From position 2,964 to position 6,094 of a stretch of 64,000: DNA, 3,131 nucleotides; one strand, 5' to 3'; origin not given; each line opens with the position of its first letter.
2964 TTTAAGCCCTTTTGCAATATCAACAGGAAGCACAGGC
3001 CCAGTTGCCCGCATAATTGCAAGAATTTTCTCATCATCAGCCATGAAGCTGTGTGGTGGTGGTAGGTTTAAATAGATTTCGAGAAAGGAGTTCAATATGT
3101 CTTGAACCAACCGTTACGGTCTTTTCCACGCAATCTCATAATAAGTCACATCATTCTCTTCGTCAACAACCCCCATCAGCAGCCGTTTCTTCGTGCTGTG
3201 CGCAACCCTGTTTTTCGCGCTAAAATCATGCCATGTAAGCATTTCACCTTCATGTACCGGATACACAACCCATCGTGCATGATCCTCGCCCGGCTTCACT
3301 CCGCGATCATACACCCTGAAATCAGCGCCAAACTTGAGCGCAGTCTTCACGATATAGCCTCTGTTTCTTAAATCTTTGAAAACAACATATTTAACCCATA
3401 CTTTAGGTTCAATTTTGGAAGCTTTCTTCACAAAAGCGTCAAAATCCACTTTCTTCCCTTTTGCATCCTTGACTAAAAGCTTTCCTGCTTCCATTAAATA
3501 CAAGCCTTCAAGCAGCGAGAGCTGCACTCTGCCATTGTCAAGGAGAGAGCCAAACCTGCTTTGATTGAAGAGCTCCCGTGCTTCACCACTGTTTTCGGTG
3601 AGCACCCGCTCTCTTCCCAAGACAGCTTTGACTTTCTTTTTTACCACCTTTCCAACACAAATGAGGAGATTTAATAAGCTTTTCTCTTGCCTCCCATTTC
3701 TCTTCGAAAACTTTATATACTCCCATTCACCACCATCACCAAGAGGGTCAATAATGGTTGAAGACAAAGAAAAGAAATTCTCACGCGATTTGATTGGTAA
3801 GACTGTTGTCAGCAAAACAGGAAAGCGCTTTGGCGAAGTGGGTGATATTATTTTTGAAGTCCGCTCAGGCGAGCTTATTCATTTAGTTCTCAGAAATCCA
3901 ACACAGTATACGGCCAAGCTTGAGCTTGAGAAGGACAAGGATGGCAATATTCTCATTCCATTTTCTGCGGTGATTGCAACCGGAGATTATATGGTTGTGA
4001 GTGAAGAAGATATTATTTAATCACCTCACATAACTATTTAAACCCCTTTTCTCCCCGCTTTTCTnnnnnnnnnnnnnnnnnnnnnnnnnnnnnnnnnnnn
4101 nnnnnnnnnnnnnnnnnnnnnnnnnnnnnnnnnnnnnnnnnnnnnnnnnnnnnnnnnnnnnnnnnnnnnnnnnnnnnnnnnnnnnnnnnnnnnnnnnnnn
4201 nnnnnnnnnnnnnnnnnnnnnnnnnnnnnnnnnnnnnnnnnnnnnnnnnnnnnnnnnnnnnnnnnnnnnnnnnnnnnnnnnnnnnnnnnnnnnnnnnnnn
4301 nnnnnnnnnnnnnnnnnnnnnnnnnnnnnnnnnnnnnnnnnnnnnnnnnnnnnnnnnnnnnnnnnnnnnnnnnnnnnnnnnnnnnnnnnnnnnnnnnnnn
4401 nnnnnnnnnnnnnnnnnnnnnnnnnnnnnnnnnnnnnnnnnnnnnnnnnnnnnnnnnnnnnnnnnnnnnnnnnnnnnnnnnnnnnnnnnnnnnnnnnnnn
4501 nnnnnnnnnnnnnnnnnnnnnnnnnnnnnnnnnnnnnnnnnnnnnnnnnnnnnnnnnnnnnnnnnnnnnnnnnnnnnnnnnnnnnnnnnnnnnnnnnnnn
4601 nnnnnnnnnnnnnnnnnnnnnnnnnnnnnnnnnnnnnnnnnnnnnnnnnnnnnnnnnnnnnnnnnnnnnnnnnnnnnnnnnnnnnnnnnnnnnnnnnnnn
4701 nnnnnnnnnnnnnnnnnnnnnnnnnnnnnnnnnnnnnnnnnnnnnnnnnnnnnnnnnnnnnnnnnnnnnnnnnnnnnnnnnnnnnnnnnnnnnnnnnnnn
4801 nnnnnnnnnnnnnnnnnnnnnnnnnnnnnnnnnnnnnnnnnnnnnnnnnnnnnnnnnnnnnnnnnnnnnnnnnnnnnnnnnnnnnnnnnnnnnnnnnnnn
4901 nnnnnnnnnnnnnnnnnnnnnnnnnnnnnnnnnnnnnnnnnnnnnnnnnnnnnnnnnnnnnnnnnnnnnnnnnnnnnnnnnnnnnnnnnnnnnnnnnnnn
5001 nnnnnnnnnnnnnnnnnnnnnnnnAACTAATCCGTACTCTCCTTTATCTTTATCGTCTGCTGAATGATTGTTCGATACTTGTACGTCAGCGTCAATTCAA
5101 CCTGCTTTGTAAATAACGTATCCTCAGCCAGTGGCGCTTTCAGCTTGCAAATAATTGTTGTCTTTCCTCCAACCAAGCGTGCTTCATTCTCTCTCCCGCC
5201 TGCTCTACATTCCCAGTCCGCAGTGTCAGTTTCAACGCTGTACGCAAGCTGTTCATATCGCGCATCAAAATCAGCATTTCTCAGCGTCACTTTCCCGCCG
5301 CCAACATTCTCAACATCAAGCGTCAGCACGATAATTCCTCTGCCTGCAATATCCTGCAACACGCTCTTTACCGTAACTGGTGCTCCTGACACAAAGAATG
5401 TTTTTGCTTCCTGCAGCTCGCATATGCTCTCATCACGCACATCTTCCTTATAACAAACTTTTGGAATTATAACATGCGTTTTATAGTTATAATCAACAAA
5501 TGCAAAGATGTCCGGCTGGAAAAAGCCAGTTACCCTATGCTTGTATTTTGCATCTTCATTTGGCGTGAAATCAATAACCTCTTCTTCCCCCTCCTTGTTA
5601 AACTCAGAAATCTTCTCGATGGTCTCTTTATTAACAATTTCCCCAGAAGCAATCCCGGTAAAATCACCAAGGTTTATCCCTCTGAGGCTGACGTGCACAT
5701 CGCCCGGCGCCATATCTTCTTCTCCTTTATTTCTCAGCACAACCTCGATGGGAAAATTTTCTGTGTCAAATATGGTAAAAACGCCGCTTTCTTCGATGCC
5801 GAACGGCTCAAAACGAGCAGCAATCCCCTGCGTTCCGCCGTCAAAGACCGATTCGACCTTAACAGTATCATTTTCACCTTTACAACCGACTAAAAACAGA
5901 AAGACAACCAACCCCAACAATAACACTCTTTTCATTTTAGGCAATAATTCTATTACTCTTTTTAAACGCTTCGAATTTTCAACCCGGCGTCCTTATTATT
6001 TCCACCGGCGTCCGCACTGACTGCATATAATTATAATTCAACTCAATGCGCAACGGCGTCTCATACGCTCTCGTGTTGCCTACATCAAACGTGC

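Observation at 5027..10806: Five-gene cell-envelope cluster: three tandem Cys-conserved lipobox-like secreted paralogs, a polytopic membrane protein and a type-II anchored protein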

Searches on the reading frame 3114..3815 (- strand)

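Call 49: search_protein_families(library=pfam, proteins=[window:3114-3815:-], max_evalue=0.001)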
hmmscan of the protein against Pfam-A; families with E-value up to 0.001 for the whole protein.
window:3114-3815:- (233 aa): 2 families
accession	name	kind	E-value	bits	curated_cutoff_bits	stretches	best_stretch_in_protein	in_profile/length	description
PF01974.23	tRNA_int_endo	-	2e-29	102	27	1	140-225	2-85/85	tRNA intron endonuclease, catalytic C-terminal domain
PF02778.19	tRNA_int_endo_N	-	8.4e-14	51.3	21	1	62-128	1-66/67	tRNA intron endonuclease, N-terminal domain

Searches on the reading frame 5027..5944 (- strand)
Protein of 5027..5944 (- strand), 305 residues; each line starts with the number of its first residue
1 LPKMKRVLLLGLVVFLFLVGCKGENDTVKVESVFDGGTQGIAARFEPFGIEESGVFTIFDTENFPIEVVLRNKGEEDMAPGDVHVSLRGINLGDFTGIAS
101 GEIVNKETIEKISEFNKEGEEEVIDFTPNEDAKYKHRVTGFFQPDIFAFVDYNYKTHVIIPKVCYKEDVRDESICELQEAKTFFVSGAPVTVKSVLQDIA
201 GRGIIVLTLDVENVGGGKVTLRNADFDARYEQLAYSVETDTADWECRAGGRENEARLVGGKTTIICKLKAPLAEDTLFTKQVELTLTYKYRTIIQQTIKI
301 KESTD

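Call 3: search_protein_families(library=pfam, proteins=[window:5027-5944:-], max_evalue=1)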
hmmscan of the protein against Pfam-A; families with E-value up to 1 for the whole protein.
window:5027-5944:- (305 aa): 1 family
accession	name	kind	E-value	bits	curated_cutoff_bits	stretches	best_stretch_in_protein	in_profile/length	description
PF23536.1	TraK_C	-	0.01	16.4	28.5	1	181-239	40-95/110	TraK C-terminal domain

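Call 4: search_protein_families(library=ncbifam, proteins=[window:5027-5944:-], max_evalue=1)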
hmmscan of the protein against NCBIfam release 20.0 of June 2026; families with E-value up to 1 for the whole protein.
window:5027-5944:- (305 aa): 1 family
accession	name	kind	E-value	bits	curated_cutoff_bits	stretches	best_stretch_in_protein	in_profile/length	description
NF033894.1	Eex_IncN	subfamily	0.17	11.8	33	1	5-29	1-26/65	EexN family lipoprotein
